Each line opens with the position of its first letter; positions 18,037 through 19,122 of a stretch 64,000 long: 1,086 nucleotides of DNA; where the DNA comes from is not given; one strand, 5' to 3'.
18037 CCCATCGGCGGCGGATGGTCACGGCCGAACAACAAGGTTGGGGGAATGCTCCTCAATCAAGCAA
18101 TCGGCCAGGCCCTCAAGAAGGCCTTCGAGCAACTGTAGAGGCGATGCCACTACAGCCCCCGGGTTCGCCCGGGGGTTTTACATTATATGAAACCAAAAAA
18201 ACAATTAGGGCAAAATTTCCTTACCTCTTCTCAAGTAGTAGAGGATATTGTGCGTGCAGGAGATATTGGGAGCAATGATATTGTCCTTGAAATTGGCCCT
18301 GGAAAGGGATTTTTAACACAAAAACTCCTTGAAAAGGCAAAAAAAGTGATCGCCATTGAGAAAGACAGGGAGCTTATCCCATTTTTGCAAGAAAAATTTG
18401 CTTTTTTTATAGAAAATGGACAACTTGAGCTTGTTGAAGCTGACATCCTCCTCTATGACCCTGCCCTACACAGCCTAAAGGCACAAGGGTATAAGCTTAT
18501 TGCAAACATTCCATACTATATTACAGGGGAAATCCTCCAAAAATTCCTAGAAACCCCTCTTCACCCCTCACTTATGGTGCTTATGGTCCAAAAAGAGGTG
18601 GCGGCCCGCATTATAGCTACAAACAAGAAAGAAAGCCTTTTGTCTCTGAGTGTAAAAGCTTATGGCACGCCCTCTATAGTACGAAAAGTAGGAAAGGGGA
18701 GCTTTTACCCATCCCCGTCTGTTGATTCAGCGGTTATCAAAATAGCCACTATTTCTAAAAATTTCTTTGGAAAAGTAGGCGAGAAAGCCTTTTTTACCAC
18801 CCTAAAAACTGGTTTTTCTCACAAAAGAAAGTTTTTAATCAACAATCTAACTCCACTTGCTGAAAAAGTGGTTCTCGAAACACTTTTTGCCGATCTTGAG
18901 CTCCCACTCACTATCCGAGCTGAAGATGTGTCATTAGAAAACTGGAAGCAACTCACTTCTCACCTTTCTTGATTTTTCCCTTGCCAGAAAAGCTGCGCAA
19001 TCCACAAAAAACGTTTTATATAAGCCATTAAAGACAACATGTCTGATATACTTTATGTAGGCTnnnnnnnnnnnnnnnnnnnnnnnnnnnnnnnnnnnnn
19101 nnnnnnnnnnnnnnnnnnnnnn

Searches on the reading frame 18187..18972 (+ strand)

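Call 72: search_protein_families(library=pfam, proteins=[window:18187-18972:+], max_evalue=0.00001)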
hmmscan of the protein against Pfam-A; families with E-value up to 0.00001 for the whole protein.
window:18187-18972:+ (261 aa): 1 family
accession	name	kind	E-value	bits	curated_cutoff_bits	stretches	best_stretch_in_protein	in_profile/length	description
PF00398.26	RrnaAD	-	1.1e-49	169.3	24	1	3-254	4-255/263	Ribosomal RNA adenine dimethylase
